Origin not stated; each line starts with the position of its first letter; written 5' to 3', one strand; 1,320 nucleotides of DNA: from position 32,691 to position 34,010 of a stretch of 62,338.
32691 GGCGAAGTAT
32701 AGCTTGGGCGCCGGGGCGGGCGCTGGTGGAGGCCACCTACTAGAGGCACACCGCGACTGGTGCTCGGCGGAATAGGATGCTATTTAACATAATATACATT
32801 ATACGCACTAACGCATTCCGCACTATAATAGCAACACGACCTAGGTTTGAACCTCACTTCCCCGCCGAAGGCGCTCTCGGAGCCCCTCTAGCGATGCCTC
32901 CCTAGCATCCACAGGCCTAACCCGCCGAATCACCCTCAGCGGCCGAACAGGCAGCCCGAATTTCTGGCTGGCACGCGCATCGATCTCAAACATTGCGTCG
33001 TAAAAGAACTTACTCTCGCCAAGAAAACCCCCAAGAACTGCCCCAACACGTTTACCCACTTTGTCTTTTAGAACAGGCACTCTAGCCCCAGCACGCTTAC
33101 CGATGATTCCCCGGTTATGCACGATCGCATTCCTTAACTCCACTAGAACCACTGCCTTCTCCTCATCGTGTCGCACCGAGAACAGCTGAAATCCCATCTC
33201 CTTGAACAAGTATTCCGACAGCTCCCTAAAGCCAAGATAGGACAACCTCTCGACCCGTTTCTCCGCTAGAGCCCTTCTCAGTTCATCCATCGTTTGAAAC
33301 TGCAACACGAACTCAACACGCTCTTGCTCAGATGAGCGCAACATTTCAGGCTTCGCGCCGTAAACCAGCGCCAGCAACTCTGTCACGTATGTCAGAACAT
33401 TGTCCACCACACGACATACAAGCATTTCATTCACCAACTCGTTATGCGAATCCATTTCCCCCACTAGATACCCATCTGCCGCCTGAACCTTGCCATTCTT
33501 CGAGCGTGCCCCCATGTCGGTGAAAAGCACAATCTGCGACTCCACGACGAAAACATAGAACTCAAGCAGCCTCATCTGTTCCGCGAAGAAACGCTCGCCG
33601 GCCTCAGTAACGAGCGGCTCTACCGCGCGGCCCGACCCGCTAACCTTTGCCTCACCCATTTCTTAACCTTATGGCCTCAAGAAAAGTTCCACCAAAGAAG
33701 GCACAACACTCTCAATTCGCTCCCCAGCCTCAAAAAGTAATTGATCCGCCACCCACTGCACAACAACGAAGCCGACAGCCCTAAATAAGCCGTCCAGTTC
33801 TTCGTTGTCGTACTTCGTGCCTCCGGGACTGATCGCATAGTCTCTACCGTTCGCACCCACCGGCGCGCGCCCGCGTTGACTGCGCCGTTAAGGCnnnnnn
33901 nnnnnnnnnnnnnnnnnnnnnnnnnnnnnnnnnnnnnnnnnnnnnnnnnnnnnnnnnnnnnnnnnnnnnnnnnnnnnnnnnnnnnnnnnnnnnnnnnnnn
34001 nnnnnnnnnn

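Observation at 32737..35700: Low-GC 3-kb insertion with a HEPN (Rx4H) protein, an AbiC-like two-TM protein and an unassignable 282-aa protein: candidate uncharacterised anti-phage operon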

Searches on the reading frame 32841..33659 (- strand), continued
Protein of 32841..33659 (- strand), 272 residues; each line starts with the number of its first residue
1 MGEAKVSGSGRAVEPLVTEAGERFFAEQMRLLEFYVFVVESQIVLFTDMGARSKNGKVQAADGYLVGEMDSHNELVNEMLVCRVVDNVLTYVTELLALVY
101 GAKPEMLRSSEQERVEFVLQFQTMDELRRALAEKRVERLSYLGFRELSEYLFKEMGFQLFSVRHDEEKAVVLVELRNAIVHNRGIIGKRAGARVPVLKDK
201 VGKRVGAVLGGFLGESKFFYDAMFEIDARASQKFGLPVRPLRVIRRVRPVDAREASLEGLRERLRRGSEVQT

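Call 61: find_related_loci(query=A5, collection=metagenome_contigs, flank=5000)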
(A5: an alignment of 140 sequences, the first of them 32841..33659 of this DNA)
Query A5 (272 aa) in metagenome_contigs; peptide patterns used: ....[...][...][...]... (x = any residue, [..] = any of these).
197 stretches matched a pattern; 124 encode a relative of the query (tblastn E <= 1e-3); the best 80 are kept; 80 distinct loci.
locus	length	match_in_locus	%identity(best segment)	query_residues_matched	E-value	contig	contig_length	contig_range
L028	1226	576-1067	51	72-238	2e-49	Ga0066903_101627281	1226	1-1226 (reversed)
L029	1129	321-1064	37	5-238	6e-48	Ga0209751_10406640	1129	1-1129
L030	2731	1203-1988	35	1-242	4e-44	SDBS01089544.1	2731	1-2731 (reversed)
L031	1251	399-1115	37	11-237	5e-45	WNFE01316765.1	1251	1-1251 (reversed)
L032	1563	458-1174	40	14-236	2e-43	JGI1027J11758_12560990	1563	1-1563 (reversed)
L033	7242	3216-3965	35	6-261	9e-40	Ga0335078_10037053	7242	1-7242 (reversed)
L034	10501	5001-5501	42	74-237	3e-38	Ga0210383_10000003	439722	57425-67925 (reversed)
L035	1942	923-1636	36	17-241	1e-38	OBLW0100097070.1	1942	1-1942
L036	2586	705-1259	42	72-249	3e-38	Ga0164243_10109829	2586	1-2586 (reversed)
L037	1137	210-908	34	17-237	1e-39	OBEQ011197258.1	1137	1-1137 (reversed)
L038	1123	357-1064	38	15-236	1e-39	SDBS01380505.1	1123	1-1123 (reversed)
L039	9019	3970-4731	35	9-251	1e-37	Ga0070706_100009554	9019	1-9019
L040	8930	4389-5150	35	9-251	1e-37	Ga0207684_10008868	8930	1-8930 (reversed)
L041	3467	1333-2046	36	15-237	2e-37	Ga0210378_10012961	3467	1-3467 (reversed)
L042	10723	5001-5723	36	10-237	2e-37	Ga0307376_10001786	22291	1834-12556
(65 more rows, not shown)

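Call 62: find_related_loci(query=A5, collection=viral_contigs, flank=5000)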
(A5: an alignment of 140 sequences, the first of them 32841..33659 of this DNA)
Query A5 (272 aa) in viral_contigs; peptide patterns used: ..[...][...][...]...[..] (x = any residue, [..] = any of these).
4 stretches matched a pattern; 1 encode a relative of the query (tblastn E <= 1e-3); 1 distinct loci.
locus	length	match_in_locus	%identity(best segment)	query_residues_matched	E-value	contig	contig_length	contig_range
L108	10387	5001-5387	35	78-206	3e-18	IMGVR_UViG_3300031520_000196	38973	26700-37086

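Call 69: search_protein_families(library=pfam, alignment_id=A6, max_evalue=0.00001)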
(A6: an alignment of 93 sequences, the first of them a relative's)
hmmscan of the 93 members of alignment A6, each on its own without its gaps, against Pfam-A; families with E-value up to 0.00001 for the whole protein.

A. member 1, L001:6791-7447:+ (218 aa): 1 family
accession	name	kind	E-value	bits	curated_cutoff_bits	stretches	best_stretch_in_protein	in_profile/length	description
PF04012.17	PspA_IM30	-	8.5e-40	137.1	33.9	1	3-217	2-218/220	PspA/IM30 family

B. families by the number of members that match (of 93 scanned): 80 families (the first 25 are shown)
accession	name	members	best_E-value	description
PF18864.6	AbiTii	2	8.7e-46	AbiTii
PF03453.22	MoeA_N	2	2e-42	MoeA N-terminal region (domain I and II)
PF00994.29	MoCF_biosynth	2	1.8e-26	Probable molybdopterin binding domain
PF14337.13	Abi_alpha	2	4.6e-24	Abortive infection alpha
PF03454.20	MoeA_C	2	1.6e-15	MoeA C-terminal region (domain IV)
PF00226.36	DnaJ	2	2.8e-14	DnaJ domain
PF13428.12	TPR_14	2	2.5e-12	Tetratricopeptide repeat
PF07719.23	TPR_2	2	6.4e-09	Tetratricopeptide repeat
PF13432.12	TPR_16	2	3.6e-08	Tetratricopeptide repeat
PF14559.12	TPR_19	2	4.2e-07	Tetratricopeptide repeat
PF13424.12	TPR_12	2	6.6e-07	Tetratricopeptide repeat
PF01987.23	AIM24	1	1.8e-66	Mitochondrial biogenesis AIM24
PF09055.16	Sod_Ni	1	2.9e-47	Nickel-containing superoxide dismutase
PF10987.13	DUF2806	1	7.4e-46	Protein of unknown function (DUF2806)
PF14691.11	Fer4_20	1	1.1e-43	Dihydroprymidine dehydrogenase domain II, 4Fe-4S cluster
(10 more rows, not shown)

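Call 88: search_dna_similar(query=window:32841-33659:-, collection=plasmids, mode=protein, max_evalue=0.001, max_rows=15)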
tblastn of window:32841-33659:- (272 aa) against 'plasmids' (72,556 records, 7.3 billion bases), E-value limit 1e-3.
Records with a match: 1; places in all: 1; records where one place covers at least 80% of the query: 1.
Best place of each record, by identity: <60% 1.
By first word of the organism name: Parageobacillus 1.
By predicted mobility (MOB-suite, as given by PLSDB): non-mobilizable 1.
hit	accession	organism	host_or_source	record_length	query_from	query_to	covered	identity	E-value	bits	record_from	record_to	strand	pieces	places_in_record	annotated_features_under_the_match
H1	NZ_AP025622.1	Parageobacillus thermoglucosidasius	-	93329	18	235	80%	27.5%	1e-13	78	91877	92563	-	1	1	hypothetical protein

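Call 95: search_dna_similar(query=window:32841-33659:-, collection=phages, mode=protein, max_evalue=0.01, max_rows=15)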
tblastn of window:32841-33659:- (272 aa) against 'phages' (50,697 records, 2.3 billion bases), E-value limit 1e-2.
No match.

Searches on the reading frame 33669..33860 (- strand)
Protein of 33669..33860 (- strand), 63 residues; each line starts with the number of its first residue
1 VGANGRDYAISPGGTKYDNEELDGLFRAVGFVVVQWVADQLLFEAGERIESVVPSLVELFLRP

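Call 3: search_protein_families(library=pfam, proteins=[window:33669-33860:-], max_evalue=1)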
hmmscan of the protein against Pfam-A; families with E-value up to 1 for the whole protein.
window:33669-33860:- (63 aa): 0 families

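Call 4: search_protein_families(library=padloc, proteins=[window:33669-33860:-], max_evalue=1)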
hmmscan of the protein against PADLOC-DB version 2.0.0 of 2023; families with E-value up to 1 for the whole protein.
window:33669-33860:- (63 aa): 0 families

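Call 5: search_protein_families(library=ncbifam, proteins=[window:33669-33860:-], max_evalue=1)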
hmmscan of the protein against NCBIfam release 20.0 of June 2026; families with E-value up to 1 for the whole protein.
window:33669-33860:- (63 aa): 0 families
